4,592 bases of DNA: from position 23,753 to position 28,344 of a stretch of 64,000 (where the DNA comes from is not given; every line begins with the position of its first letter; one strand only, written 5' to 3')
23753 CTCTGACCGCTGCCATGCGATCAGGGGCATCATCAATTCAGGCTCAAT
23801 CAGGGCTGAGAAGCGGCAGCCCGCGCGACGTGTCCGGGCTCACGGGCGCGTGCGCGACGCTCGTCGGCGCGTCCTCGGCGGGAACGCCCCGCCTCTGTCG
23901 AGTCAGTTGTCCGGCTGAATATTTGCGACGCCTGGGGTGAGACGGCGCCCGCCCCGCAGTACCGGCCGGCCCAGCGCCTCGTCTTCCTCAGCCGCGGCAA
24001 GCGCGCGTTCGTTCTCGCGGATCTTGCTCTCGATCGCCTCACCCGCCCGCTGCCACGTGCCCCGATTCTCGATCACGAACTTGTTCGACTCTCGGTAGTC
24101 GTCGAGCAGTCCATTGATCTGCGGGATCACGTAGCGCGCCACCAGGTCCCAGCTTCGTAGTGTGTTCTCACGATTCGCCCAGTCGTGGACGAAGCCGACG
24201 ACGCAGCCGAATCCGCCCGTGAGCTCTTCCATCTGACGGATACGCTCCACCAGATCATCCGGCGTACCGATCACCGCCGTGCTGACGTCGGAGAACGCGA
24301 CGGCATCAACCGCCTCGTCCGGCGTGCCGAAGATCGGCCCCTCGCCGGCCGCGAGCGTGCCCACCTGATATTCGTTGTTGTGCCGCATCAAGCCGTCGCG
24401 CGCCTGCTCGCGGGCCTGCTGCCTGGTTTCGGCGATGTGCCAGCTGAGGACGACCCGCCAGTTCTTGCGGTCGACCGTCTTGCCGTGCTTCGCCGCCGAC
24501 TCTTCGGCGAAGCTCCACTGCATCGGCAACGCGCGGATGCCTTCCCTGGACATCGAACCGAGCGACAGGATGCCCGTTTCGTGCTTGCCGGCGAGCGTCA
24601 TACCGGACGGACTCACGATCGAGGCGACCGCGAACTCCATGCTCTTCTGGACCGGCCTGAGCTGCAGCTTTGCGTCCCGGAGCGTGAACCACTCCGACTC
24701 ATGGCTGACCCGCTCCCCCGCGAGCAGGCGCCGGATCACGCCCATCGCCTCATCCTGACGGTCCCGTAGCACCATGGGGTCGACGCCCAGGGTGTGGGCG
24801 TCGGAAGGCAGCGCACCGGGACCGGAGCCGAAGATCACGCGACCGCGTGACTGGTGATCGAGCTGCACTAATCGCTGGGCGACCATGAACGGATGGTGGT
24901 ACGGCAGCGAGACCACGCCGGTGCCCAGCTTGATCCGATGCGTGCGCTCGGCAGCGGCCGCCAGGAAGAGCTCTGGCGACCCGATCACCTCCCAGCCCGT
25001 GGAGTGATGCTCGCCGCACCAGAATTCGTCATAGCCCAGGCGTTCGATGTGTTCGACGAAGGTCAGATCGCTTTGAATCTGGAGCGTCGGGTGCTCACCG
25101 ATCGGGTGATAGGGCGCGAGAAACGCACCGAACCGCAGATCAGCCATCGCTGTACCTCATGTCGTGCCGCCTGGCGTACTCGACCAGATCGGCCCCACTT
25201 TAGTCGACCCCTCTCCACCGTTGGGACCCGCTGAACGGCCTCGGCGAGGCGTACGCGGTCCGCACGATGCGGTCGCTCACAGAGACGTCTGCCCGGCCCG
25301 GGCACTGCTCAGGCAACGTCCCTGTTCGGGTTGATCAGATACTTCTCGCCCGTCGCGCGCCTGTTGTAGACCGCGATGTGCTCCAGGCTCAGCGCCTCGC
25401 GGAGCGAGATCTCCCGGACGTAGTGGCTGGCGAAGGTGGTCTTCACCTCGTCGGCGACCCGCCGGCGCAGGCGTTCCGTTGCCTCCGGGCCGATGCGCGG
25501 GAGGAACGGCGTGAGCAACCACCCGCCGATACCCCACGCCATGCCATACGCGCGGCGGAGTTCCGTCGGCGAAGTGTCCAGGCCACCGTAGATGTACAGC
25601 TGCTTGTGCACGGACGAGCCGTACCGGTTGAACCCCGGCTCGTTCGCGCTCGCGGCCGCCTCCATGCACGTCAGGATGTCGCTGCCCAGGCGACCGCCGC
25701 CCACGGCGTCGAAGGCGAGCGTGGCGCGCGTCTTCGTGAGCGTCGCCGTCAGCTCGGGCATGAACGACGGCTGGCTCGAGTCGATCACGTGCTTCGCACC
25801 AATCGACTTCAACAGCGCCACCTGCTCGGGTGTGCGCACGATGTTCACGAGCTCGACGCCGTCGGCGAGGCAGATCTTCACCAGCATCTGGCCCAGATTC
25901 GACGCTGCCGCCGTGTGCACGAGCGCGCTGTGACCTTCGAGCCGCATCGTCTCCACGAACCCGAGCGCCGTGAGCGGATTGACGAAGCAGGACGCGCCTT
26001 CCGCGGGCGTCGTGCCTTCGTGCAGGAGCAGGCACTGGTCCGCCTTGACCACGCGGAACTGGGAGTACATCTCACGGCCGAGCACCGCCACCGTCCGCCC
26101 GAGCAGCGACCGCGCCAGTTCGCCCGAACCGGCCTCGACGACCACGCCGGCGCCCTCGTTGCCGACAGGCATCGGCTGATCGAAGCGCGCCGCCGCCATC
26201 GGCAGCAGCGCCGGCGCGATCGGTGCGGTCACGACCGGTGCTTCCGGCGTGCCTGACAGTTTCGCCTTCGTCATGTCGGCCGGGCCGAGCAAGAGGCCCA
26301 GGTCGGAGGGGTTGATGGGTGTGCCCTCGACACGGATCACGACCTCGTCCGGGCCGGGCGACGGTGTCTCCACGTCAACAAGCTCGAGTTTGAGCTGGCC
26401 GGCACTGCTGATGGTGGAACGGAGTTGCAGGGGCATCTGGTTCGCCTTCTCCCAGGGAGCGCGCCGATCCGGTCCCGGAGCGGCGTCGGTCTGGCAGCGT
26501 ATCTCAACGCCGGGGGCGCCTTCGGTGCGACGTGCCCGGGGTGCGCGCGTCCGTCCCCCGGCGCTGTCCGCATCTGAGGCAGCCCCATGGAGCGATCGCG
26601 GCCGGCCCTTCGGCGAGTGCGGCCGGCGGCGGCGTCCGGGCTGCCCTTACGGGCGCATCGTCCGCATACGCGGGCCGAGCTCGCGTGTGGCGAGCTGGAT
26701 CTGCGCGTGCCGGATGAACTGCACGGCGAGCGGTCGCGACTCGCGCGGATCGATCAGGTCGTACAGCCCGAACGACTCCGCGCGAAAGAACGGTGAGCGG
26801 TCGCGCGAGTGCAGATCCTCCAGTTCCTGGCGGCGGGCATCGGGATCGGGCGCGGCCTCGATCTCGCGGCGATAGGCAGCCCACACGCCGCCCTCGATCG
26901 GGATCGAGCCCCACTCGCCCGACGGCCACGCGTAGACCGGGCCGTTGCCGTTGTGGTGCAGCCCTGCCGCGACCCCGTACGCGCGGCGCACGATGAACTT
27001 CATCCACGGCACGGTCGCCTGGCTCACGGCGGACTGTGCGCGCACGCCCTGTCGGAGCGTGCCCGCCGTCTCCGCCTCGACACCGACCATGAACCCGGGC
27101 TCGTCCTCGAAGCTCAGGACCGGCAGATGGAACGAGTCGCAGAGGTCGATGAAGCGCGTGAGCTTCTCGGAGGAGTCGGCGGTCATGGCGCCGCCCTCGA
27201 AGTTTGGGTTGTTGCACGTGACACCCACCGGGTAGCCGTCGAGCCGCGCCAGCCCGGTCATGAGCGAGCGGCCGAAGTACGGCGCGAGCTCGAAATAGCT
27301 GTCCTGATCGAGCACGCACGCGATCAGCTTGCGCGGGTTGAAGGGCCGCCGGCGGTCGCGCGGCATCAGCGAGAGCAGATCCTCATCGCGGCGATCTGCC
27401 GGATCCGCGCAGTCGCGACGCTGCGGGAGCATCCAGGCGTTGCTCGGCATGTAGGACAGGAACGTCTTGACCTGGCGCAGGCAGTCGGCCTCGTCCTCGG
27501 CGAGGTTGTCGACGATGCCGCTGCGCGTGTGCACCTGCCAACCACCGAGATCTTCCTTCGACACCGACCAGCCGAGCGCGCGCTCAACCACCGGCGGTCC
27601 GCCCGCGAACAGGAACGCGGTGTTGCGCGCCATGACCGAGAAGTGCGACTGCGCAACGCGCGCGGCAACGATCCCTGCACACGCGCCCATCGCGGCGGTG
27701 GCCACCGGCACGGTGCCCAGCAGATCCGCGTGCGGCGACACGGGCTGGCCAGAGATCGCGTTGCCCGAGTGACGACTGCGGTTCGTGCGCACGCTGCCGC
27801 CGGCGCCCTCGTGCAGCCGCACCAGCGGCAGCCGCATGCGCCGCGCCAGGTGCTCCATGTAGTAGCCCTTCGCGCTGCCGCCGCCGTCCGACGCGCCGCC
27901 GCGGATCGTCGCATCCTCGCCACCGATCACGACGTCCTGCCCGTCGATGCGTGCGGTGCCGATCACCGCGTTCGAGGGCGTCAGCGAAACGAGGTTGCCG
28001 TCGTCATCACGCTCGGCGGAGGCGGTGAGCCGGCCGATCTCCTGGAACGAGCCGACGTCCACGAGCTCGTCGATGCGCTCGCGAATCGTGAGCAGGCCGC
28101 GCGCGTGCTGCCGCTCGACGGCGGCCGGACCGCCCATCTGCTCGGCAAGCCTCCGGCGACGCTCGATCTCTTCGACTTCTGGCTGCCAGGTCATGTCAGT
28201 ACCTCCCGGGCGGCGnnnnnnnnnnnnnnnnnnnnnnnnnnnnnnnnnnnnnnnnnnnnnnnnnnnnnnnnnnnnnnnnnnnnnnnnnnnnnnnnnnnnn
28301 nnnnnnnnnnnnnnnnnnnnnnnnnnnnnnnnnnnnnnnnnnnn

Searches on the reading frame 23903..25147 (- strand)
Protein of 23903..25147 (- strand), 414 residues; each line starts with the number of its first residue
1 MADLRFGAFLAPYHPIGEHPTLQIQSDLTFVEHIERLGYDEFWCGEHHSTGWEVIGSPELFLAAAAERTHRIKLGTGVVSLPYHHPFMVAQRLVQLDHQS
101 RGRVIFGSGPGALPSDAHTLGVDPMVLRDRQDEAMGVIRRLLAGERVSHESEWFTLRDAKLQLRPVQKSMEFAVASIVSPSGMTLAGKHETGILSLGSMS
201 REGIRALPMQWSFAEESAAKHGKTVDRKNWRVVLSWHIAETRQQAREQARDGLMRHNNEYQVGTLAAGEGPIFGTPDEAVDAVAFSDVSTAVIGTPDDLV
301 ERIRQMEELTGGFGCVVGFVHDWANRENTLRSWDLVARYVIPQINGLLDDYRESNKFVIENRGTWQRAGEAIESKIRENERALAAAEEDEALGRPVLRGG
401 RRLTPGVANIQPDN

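Call 3: search_protein_families(library=pfam, proteins=[window:23903-25147:-], max_evalue=0.01)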
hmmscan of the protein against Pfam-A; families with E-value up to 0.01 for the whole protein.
window:23903-25147:- (414 aa): 1 family
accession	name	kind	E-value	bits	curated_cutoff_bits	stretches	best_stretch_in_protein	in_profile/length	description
PF00296.26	Bac_luciferase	-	5.5e-46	157.8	27.9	1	5-309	2-310/314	Luciferase-like monooxygenase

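Call 39: search_protein_families(library=ncbifam, proteins=[window:23903-25147:-], max_evalue=0.00001)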
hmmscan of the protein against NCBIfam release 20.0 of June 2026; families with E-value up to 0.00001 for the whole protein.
window:23903-25147:- (414 aa): 27 families (the best 25 are shown)
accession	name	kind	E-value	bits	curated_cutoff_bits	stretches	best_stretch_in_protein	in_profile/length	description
TIGR03619.1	F420_Rv2161c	subfamily_domain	7.4e-30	104.3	166.9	1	30-249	3-236/247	TIGR03619 family F420-dependent LLM class oxidoreductase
TIGR04027.1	LLM_KPN_01858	hypoth_equivalog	1.4e-25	89.9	412.9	1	31-344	26-325/326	putative FMN-dependent luciferase-like monooxygenase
NF002619.0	PRK02271.1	equivalog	2.5e-24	86.2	276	1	24-250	13-227/329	5,10-methylenetetrahydromethanopterin reductase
TIGR03558.1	oxido_grp_1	subfamily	3.4e-21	75.8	166.95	1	19-333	14-319/325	MsnO8 family LLM class oxidoreductase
TIGR04020.1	seco_metab_LLM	subfamily_domain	1e-20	74.1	244.45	1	36-323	30-327/341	MupA/Atu3671 family FMN-dependent luciferase-like monooxygenase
TIGR03555.1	F420_mer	equivalog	1.9e-20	73.5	348.7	1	28-250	15-226/325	5,10-methylenetetrahydromethanopterin reductase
NF052254.1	luciferase_Alph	exception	3.9e-18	65.8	600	1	5-262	2-255/354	luciferase subunit alpha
TIGR04024.1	F420_NP1902A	hypoth_equivalog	1e-17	63.9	345.4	1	31-208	21-190/330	TIGR04024 family LLM class F420-dependent oxidoreductase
TIGR03560.1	F420_Rv1855c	subfamily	2.4e-17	63.5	231.4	1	23-169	11-166/227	TIGR03560 family F420-dependent LLM class oxidoreductase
TIGR03858.1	LLM_2I7G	subfamily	5.1e-16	58.6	462.25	1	27-344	28-336/337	Atu2307/SP_0267 family LLM class monooxygenase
TIGR03854.1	F420_MSMEG_3544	hypoth_equivalog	2.3e-15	56.7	295.6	1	30-195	18-179/290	TIGR03854 family LLM class F420-dependent oxidoreductase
TIGR03571.1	lucif_BA3436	subfamily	1e-13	51.2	303.9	1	11-167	17-179/304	TIGR03571 family LLM class oxidoreductase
TIGR03857.1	F420_MSMEG_2249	hypoth_equivalog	1.3e-13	50.9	218.4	1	34-225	23-206/329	TIGR03857 family LLM class F420-dependent oxidoreductase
TIGR04465.1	ArgArg_F420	equivalog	2e-13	50.2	470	1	29-194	64-233/364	F420-dependent hydroxymycolic acid dehydrogenase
TIGR03557.1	F420_G6P_family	subfamily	1.1e-12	47.7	210.4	1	33-194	21-186/316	TIGR03557 family F420-dependent LLM class oxidoreductase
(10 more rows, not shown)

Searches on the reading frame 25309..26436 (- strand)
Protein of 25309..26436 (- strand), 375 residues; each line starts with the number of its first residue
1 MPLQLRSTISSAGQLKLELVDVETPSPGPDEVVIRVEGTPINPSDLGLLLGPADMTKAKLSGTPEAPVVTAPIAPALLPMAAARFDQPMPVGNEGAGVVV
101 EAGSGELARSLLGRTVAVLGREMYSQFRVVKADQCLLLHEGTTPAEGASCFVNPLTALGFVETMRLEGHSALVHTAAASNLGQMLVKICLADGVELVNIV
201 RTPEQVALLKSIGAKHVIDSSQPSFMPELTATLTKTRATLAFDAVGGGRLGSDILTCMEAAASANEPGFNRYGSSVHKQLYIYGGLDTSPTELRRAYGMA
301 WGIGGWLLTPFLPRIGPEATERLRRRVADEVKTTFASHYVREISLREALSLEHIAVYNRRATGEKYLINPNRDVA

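Call 3: search_protein_families(library=pfam, proteins=[window:25309-26436:-], max_evalue=0.01)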
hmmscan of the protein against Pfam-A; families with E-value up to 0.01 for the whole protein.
window:25309-26436:- (375 aa): 2 families
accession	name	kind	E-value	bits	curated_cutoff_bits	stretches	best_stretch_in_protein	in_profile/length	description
PF00107.32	ADH_zinc_N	-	1e-08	35.6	31.8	1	181-260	2-81/129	Zinc-binding dehydrogenase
PF08240.17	ADH_N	-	3.8e-05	24.3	23.5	1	28-118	1-62/104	Alcohol dehydrogenase GroES-like domain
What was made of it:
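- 25309..26436 (-): MDR-family oxidoreductase, 375 aa. This is local context and is not conserved with the module. Pfam ADH_zinc_N and ADH_N (call 3).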

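Call 39: search_protein_families(library=ncbifam, proteins=[window:25309-26436:-], max_evalue=0.00001)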
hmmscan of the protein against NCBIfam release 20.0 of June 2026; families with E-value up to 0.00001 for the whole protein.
window:25309-26436:- (375 aa): 4 families
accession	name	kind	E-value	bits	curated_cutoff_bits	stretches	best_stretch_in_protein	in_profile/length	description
TIGR02824.1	quinone_pig3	subfamily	6.4e-17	61.5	296.8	1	91-254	61-225/325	putative NAD(P)H quinone oxidoreductase, PIG3 family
NF008024.0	PRK10754.1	subfamily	4.1e-08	32.6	348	1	88-247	58-219/327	NADPH:quinone reductase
TIGR02823.1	oxido_YhdH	subfamily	3.4e-07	29.4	297.25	1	88-260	57-234/324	acrylyl-CoA reductase family protein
NF041183.1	Pks2_ls1_myc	equivalog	6.9e-07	26.5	2400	1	90-226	1464-1602/2086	sulfolipid-1 biosynthesis phthioceranic/hydroxyphthioceranic acid synthase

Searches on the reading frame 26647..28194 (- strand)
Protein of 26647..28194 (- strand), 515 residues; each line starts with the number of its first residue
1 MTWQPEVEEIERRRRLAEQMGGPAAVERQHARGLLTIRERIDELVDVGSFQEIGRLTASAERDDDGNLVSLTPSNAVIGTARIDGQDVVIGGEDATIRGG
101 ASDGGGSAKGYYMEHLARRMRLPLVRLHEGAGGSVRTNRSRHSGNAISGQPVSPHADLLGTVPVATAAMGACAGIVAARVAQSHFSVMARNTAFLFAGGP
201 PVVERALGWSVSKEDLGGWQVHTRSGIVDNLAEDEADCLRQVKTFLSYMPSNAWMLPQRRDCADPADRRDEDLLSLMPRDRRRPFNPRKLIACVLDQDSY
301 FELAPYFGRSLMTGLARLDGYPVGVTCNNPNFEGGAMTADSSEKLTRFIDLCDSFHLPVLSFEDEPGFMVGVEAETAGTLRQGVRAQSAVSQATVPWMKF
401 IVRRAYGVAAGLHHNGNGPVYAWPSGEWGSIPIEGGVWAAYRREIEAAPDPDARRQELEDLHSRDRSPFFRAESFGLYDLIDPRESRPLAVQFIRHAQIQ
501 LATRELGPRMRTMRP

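Call 3: search_protein_families(library=pfam, proteins=[window:26647-28194:-], max_evalue=0.01)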
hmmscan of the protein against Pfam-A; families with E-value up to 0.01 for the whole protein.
window:26647-28194:- (515 aa): 2 families
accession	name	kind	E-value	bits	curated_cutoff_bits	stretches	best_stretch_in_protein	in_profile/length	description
PF01039.27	Carboxyl_trans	-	3.8e-87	293.4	22.3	1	28-485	1-466/493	Carboxyl transferase domain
PF03255.19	ACCA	-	0.00086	19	23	1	338-402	129-193/310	Acetyl co-enzyme A carboxylase carboxyltransferase-like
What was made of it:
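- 26647..28194 (-): Carboxyltransferase (acyl-CoA carboxylase beta / MmdA-like), 515 aa. It is the third gene of the module and follows the E-F pair in most, not all, related loci. Pfam Carboxyl_trans 3.8e-87 (call 3).
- Checked: A Carboxyl_trans gene (26647-28194), an MDR gene (25309-26436) and a luciferase-like gene follow (call 3).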

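Call 39: search_protein_families(library=ncbifam, proteins=[window:26647-28194:-], max_evalue=0.00001)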
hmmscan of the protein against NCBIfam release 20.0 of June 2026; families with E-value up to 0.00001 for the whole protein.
window:26647-28194:- (515 aa): 2 families
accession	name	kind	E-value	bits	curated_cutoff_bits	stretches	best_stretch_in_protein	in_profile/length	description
TIGR01117.1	mmdA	subfamily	1.1e-94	318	998.8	1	7-494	3-492/512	methylmalonyl-CoA decarboxylase subunit alpha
NF041504.1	AccA_sub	subfamily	4e-06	26.4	300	0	328-402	66-140/257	carboxyltransferase subunit alpha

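Call 56: search_solved_structures(query=window:26647-28194:-, max_evalue=1e-30)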
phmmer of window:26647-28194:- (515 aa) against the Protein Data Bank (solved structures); distinct sequences matched with E-value up to 1e-30: 40.
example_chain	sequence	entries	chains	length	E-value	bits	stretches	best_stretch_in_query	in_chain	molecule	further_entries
1vrg_A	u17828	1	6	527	2.4e-84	287.1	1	3-495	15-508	propionyl-CoA carboxylase, beta subunit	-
7w5u_A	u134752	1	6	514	1.7e-77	264.5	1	19-494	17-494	Acetyl-CoA carboxylase complex, beta-chain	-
1x0u_A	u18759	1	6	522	3.6e-76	260.1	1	7-492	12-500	hypothetical methylmalonyl-CoA decarboxylase alpha subunit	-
6ybq_A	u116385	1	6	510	8.3e-76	259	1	7-490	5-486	Propionyl-CoA carboxylase beta chain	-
8pn8_A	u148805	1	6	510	2.1e-75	257.6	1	7-490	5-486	Propionyl-CoA carboxylase beta chain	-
8pn7_A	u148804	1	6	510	7.6e-75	255.8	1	7-490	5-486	Propionyl-CoA carboxylase beta chain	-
6ybp_A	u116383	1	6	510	1.3e-74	255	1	7-489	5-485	Propionyl-CoA carboxylase beta chain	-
3iav_A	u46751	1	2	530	4.1e-73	250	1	9-498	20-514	Propionyl-CoA carboxylase complex B subunit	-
1xnw_A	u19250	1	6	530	4.8e-73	249.8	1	9-498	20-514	propionyl-CoA carboxylase complex B subunit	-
3ibb_A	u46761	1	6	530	5.4e-73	249.7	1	9-498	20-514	Propionyl-CoA carboxylase complex B subunit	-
3ib9_A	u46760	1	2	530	6.1e-73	249.5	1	9-498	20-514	Propionyl-CoA carboxylase complex B subunit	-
3mfm_C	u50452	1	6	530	6.6e-73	249.4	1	9-498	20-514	Propionyl-CoA carboxylase complex B subunit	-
1xnv_A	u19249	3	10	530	7.5e-73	249.2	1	9-498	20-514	propionyl-CoA carboxylase complex B subunit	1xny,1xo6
3n6r_B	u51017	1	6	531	5.5e-71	243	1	7-492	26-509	Propionyl-CoA carboxylase, beta subunit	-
1on3_A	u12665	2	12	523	1.1e-68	235.4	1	2-490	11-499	Methylmalonyl-CoA carboxyltransferase 12S subunit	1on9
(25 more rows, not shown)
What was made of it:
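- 26647..28194 (-): PDB 1vrg_A at 2.4e-84 (call 56).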
